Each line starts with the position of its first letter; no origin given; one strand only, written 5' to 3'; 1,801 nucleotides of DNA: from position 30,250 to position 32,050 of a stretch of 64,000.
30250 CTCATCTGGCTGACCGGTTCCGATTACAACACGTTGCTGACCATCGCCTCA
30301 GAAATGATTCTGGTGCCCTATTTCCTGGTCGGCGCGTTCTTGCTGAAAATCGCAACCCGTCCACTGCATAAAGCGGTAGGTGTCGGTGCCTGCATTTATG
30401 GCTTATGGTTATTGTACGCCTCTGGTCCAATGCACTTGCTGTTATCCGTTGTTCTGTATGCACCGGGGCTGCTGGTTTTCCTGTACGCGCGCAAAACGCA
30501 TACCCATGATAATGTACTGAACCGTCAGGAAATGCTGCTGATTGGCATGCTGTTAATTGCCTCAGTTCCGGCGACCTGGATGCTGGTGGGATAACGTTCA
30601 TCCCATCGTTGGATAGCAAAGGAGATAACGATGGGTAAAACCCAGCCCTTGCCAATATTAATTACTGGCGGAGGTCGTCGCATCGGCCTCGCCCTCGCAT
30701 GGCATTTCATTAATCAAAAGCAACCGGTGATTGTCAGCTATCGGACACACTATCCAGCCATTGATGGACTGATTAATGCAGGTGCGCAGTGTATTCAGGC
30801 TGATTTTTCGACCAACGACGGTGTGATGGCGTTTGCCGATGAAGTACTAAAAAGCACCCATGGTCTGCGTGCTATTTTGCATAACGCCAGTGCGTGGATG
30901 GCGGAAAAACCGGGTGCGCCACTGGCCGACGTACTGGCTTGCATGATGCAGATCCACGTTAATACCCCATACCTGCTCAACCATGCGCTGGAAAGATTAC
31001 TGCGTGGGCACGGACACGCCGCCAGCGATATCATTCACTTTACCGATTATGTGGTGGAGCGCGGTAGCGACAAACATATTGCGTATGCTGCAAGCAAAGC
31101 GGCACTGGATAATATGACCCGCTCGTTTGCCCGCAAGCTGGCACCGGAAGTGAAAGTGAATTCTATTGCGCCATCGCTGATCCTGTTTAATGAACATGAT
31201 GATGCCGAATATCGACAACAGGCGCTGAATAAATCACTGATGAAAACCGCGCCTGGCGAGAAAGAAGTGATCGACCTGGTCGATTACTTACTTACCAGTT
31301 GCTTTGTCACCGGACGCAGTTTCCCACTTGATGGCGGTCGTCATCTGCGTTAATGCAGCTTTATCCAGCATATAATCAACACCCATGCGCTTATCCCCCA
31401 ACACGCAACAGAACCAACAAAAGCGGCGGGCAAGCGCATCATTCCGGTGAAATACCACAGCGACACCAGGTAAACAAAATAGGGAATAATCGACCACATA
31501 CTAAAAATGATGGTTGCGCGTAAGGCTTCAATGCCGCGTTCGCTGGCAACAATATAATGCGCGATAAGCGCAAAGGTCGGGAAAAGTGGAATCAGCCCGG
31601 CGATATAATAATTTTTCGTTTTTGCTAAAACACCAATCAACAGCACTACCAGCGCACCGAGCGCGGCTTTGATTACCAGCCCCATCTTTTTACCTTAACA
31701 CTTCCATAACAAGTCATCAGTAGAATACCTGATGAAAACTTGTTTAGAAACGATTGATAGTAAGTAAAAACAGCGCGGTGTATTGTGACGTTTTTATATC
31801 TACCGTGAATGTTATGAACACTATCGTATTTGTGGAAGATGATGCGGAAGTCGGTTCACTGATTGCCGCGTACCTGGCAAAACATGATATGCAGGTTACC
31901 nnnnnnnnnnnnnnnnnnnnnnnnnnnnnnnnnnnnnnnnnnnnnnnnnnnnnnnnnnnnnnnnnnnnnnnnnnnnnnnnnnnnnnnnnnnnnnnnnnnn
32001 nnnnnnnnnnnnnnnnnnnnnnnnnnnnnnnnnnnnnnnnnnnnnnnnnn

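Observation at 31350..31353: Convergent folM and ydgC share overlapping stop codons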

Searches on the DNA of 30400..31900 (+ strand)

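Call 3: search_dna_similar(query=window:30400-31900:+, collection=ecoli_genomes, mode=near, max_rows=12, rows=spread)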
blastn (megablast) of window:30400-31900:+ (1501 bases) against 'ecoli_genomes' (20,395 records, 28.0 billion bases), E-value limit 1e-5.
Records with a match: 5424; places in all: 5427; records where one place covers at least 80% of the query: 5421.
Genomes with a match: 5424 of 5426; with a place that covers at least 80% of the query: 5421. Places per genome that has any: lowest 1, median 1, highest 2. On chromosomes: 5426 places; on plasmids: 1.
Best place of each record, by identity: >=99% 3274; 95-99% 2149; 90-95% 1.
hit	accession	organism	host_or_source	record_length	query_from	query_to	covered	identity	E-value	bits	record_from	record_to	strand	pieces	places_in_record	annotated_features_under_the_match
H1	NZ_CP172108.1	Escherichia coli strain QL57EC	swine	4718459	1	1501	100%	99.9%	0e+0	2786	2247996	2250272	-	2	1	folM: dihydromonapterin reductase | IS1 family transposase | GlpM family protein (x2) | ydgI: amino acid permease | rstA: two-component system response regulator RstA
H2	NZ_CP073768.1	Escherichia coli strain SH19PTE6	pig feces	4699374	1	1501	100%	99.9%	0e+0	2767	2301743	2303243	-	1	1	folM: dihydromonapterin reductase | ydgC: GlpM family protein | ydgI: amino acid permease | rstA: two-component system response regulator RstA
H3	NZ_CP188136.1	Escherichia coli strain TUM22766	Laboratory developed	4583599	1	1501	100%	99.9%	0e+0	2767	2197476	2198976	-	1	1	folM: dihydromonapterin reductase | ydgC: GlpM family protein | ydgI: amino acid permease | rstA: two-component system response regulator RstA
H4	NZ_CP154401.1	Escherichia coli strain TBE6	chopping plate before pig entry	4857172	1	1501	100%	99.9%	0e+0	2761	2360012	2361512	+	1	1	folM: dihydromonapterin reductase | ydgC: GlpM family protein | ydgI: amino acid permease | rstA: two-component system response regulator RstA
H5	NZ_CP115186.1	Escherichia coli strain MY203L1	duck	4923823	1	1501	100%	99.5%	0e+0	2734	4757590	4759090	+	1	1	folM: dihydromonapterin reductase | ydgC: GlpM family protein | ydgI: amino acid permease | rstA: two-component system response regulator RstA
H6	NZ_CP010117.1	Escherichia coli strain C2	cow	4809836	1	1501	100%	99.1%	0e+0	2695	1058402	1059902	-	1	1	folM: dihydromonapterin reductase | ydgC: GlpM family protein | ydgI: amino acid permease | rstA: two-component system response regulator RstA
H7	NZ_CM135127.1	Escherichia coli strain EcWJ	mouse intestinal content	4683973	1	1501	100%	99.1%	0e+0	2695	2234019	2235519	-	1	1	folM: dihydromonapterin reductase | ydgC: GlpM family protein | ydgI: amino acid permease | rstA: two-component system response regulator RstA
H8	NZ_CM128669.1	Escherichia coli strain EC98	pharyngeal swab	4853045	1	1501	100%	98.9%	0e+0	2678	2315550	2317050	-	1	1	folM: dihydromonapterin reductase | ydgC: GlpM family protein | ydgI: amino acid permease | rstA: two-component system response regulator RstA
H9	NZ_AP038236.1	Escherichia coli strain HCM-24C-3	Gallus gallus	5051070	1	1501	100%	98.3%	0e+0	2628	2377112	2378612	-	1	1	folM: dihydromonapterin reductase | ydgC: GlpM family protein | ydgI: amino acid permease | rstA: two-component system response regulator RstA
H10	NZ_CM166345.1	Escherichia coli strain CH4811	Homo sapiens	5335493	1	1501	100%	98.1%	0e+0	2617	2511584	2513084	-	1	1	folM: dihydromonapterin reductase | ydgC: GlpM family protein | ydgI: amino acid permease | rstA: two-component system response regulator RstA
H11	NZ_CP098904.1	Escherichia coli strain CUVET19-1396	Canis lupus familiaris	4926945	1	1501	100%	98.0%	0e+0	2606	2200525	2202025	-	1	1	folM: dihydromonapterin reductase | ydgC: GlpM family protein | ydgI: amino acid permease | rstA: two-component system response regulator RstA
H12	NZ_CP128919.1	Escherichia coli strain TUM13066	missing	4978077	1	676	45%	97.8%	0e+0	1166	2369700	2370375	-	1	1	SDR family NAD(P)-dependent oxidoreductase | ydgI: amino acid permease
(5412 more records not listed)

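Call 6: get_annotated_region(hit=H2, flank=4000)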
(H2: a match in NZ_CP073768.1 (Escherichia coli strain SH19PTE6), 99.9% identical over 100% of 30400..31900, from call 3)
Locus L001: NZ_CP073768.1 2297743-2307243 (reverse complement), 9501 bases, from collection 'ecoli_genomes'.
description: Escherichia coli strain SH19PTE6 chromosome, complete genome
organism: Escherichia coli strain SH19PTE6 (NCBI taxid 562)
replicon: chromosome; assembly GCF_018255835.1
host: -; source: pig feces; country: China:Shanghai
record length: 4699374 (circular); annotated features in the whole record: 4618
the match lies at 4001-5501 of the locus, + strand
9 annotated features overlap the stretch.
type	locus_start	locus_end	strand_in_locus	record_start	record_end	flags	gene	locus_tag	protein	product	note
CDS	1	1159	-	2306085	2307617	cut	pntA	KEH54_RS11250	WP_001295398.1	Re/Si-specific NAD(P)(+) transhydrogenase subunit alpha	-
CDS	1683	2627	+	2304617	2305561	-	ydgH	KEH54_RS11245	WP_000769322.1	DUF1471 family protein YdgH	-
CDS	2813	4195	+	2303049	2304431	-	ydgI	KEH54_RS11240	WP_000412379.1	amino acid permease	-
CDS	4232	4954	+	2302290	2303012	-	folM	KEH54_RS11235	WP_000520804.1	dihydromonapterin reductase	-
CDS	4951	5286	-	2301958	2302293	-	ydgC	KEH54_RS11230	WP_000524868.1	GlpM family protein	-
CDS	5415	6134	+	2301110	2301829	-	rstA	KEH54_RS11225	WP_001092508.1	two-component system response regulator RstA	-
CDS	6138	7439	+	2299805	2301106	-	rstB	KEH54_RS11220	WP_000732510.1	two-component system sensor histidine kinase RstB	-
CDS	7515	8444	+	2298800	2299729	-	tus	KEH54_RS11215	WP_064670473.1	DNA replication terminus site-binding protein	-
CDS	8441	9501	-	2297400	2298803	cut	fumC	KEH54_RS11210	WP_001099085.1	class II fumarate hydratase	-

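Call 42: search_dna_similar(query=window:31312-31391:+, collection=ecoli_genomes, mode=near, max_rows=15, rows=spread)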
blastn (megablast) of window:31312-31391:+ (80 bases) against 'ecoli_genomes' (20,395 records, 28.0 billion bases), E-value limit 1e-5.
Records with a match: 5423; places in all: 5428; records where one place covers at least 80% of the query: 5418.
Genomes with a match: 5423 of 5426; with a place that covers at least 80% of the query: 5418. Places per genome that has any: lowest 1, median 1, highest 2. On chromosomes: 5427 places; on plasmids: 1.
Best place of each record, by identity: >=99% 3530; 95-99% 1893.
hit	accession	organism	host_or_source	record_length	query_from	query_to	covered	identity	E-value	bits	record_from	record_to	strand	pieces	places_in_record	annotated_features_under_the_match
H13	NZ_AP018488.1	Escherichia coli O157:H7 strain PV15-279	Homo sapiens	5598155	1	80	100%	100.0%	2e-33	148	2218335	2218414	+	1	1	folM: dihydromonapterin reductase | ydgC: GlpM family protein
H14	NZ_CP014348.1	Escherichia coli str. K-12 substr. MG1655 strain JW5437-1 ...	laboratory strain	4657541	1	80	100%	100.0%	2e-33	148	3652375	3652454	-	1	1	ydgC: GlpM family protein | folM: dihydromonapterin reductase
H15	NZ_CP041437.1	Escherichia coli strain STEC005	goat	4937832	1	80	100%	100.0%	2e-33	148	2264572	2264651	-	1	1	ydgC: GlpM family protein | folM: dihydromonapterin reductase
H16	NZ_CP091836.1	Escherichia coli strain SWYHX138.33gt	Equus ferus caballus (Thoroughbred)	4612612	1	80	100%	100.0%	2e-33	148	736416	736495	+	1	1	folM: dihydromonapterin reductase | ydgC: GlpM family protein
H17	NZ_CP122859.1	Escherichia coli strain ETEC1720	Sus scrofa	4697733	1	80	100%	100.0%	2e-33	148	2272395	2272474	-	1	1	ydgC: GlpM family protein | folM: dihydromonapterin reductase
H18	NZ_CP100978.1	Escherichia coli strain ET245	Hoplobatrachus rugulosus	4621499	1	80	100%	100.0%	2e-33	148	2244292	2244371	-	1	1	ydgC: GlpM family protein | folM: dihydromonapterin reductase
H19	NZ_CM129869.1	Escherichia coli strain PCP06235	seawater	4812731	1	80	100%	100.0%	2e-33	148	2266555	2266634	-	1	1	ydgC: GlpM family protein | folM: dihydromonapterin reductase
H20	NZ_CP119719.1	Escherichia coli strain IZSBS22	missing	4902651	1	80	100%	100.0%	2e-33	148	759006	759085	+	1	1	folM: dihydromonapterin reductase | ydgC: GlpM family protein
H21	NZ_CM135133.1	Escherichia coli strain K99B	-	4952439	1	80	100%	100.0%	2e-33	148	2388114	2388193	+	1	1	folM: dihydromonapterin reductase | ydgC: GlpM family protein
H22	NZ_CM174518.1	Escherichia coli strain KH_005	crystal cave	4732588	1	80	100%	100.0%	2e-33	148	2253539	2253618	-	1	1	ydgC: GlpM family protein | folM: dihydromonapterin reductase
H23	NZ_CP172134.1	Escherichia coli strain GF131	chicken meat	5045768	1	80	100%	98.8%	1e-31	143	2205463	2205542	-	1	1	ydgC: GlpM family protein | folM: dihydromonapterin reductase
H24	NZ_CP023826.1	Escherichia coli strain 4/4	Homo sapiens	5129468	1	80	100%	97.5%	5e-30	137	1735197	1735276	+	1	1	folM: dihydromonapterin reductase | ydgC: GlpM family protein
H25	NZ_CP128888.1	Escherichia coli strain TUM14697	Homo sapiens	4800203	1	80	100%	97.5%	5e-30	137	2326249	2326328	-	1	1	ydgC: GlpM family protein | folM: dihydromonapterin reductase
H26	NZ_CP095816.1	Escherichia coli strain FY10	avian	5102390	1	80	100%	97.5%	5e-30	137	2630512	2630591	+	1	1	folM: dihydromonapterin reductase | ydgC: GlpM family protein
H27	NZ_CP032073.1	Escherichia coli strain CT29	Avian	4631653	1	49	61%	100.0%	4e-16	92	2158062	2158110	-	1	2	folM: dihydromonapterin reductase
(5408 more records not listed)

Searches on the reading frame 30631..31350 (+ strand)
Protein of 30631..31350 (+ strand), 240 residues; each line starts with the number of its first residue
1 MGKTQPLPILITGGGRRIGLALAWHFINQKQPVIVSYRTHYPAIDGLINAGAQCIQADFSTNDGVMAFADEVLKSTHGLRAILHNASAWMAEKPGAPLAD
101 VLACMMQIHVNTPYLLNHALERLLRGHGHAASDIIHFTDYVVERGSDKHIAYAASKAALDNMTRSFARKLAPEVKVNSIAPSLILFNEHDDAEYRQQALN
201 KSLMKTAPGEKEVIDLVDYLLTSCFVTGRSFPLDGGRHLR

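Call 14: find_related_loci(query=window:30631-31350:+, collection=genome_contigs, flank=2500)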
Query window:30631-31350:+ (240 aa) in genome_contigs; peptide patterns used: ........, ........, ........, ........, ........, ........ (x = any residue, [..] = any of these).
162 stretches matched a pattern; 149 encode a relative of the query (tblastn E <= 1e-3); the best 80 are kept; 80 distinct loci.
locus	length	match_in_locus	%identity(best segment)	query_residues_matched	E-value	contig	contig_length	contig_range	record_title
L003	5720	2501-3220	99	1-240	5e-164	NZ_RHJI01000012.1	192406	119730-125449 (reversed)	Escherichia sp. E1V33 1V33_12_consensus, whole genome shotgun sequence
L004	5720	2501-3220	98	1-240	5e-162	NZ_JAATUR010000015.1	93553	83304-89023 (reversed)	Escherichia coli strain SCPM-O-B-8794 15length=93553, whole genome shotgun sequence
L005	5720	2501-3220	98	1-240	3e-162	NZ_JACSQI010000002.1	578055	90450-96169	Escherichia whittamii strain Sa2BVA5 NODE_2_length_578055_cov_7.746463, whole genome shotgun sequence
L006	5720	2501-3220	98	1-240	7e-162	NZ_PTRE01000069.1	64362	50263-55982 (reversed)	Escherichia sp. MOD1-EC7003 MOD1-EC7003_69_length_64362_cov_110, whole genome shotgun sequence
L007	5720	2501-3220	98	1-240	2e-161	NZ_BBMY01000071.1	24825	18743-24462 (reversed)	Escherichia albertii NBRC 107761 = DSM 17582 strain NBRC 107761, whole genome shotgun sequence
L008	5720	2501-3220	90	1-240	4e-148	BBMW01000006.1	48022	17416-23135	Citrobacter werkmanii NBRC 105721 DNA, contig: CIWKM06, whole genome shotgun sequence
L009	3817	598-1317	89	1-240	3e-148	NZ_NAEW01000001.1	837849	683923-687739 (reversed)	Citrobacter braakii strain ATCC 51113 CbraakiiATCC_L001_NODE_1_length_837849__22.4616, whole genome shotgun sequence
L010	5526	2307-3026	89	1-240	6e-146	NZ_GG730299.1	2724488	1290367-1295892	Citrobacter youngae ATCC 29220 Scfld0, whole genome shotgun sequence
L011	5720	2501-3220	89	1-240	1e-145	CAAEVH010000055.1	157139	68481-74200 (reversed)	MAG TPA_asm: uncultured Raoultella sp., isolate HGM20637, WGS project CAAEVH010000000 data, contig: ERS608581_38_k95_706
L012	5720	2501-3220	89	1-240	1e-145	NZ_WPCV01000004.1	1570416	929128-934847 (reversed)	Citrobacter sp. On2M On2M_4, whole genome shotgun sequence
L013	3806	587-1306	87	1-240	9e-148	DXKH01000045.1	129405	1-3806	MAG TPA_asm: Citrobacter sp. isolate HRGM_Genome_0066 HRGM_Genome_0066_45, whole genome shotgun sequence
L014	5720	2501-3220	87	1-240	2e-145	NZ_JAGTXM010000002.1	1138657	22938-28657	Citrobacter amalonaticus strain ku-bf3 scaffold_1, whole genome shotgun sequence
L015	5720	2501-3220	88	1-240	2e-144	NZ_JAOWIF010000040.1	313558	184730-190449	Citrobacter sp. Cu233 233, whole genome shotgun sequence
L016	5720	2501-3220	88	1-240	2e-144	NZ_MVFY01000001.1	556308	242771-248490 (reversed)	Citrobacter portucalensis strain A60 A60_S7_L001_NODE_1_length_556308_cov_17.9926, whole genome shotgun sequence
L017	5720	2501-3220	88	1-240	2e-144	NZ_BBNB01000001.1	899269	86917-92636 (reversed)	Citrobacter sedlakii NBRC 105722, whole genome shotgun sequence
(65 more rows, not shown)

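Call 40: search_protein_families(proteins=[window:30631-31350:+], library=ncbifam)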
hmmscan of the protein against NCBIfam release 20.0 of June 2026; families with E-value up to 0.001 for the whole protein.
window:30631-31350:+ (240 aa): 145 families (the best 25 are shown)
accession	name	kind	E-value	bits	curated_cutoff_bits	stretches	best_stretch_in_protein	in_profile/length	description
NF005066.0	PRK06483.1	equivalog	7.7e-125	415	249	1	3-240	2-239/239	dihydromonapterin reductase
NF006598.0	PRK09135.1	equivalog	7e-37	127.3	288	1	9-239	9-247/249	pteridine reductase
NF006597.0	PRK09134.1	equivalog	6.5e-34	117.4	281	1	4-239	10-249/261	SDR family oxidoreductase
NF005559.1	PRK07231.1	subfamily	1.4e-21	77.1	215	1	9-238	7-248/249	glucose 1-dehydrogenase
NF009466.0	PRK12826.1-2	subfamily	7e-20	71.5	222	1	9-238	6-245/248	3-oxoacyl-ACP reductase FabG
NF047420.2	EF_P_mod_YmfI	equivalog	1.6e-18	67.3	238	1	9-236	2-234/236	elongation factor P 5-aminopentanone reductase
NF005893.0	PRK07856.1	equivalog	2e-18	66.6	255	1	9-209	12-206/255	SDR family oxidoreductase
NF005095.0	PRK06523.1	subfamily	1.6e-17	63.9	231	1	9-207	13-207/261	oxidoreductase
TIGR01830.1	3oxo_ACP_reduc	equivalog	1.7e-17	63.9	297.75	1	10-236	2-237/239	3-oxoacyl-[acyl-carrier-protein] reductase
NF005873.0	PRK07814.1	equivalog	1.3e-16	60.8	346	1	10-236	14-250/263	SDR family oxidoreductase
NF006070.0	PRK08213.1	subfamily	3.9e-16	59.3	279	1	10-238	16-257/259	gluconate 5-dehydrogenase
NF005400.0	PRK06947.1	equivalog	7.7e-16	58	367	1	5-237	5-252/252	SDR family oxidoreductase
NF006693.0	PRK09242.1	equivalog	8.4e-16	57.9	328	1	10-236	14-252/258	SDR family oxidoreductase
NF004324.0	PRK05717.1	equivalog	5e-15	55.7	384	1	10-237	17-250/258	SDR family oxidoreductase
NF004791.0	PRK06138.1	equivalog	5.5e-15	55.3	312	1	10-237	9-249/252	SDR family oxidoreductase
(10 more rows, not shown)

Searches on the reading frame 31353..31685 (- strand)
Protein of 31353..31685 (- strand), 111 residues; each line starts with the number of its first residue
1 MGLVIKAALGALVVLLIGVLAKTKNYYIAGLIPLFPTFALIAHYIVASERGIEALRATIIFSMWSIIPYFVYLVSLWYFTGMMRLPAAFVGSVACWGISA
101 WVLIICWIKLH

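Call 40: search_protein_families(proteins=[window:31353-31685:-], library=ncbifam)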
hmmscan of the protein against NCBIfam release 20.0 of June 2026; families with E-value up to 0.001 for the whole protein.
window:31353-31685:- (111 aa): 1 family
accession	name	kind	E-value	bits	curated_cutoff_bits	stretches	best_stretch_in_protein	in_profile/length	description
NF006752.0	PRK09272.1-5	equivalog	0.00039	20.7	162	1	1-102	1-104/110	hypothetical protein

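Call 43: profile_search(protein=window:31353-31685:-)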
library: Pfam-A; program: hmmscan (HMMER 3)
A. the first sequence (111 residues): domains with independent E <= 10: 4; with E <= 0.001: 1
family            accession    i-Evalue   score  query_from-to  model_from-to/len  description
GlpM              PF06942.17    1.3e-50   170.8       5-111         1-107/107  GlpM protein
DUF5966           PF19391.4        0.99    10.8       2-84          7-88/95  Family of unknown function (DUF5966)
DUF3147           PF11345.13        1.9     9.3       4-104         2-106/111  Protein of unknown function (DUF3147)
DUF6681           PF20386.3         5.8     6.9      17-80         17-76/267  Family of unknown function (DUF6681)
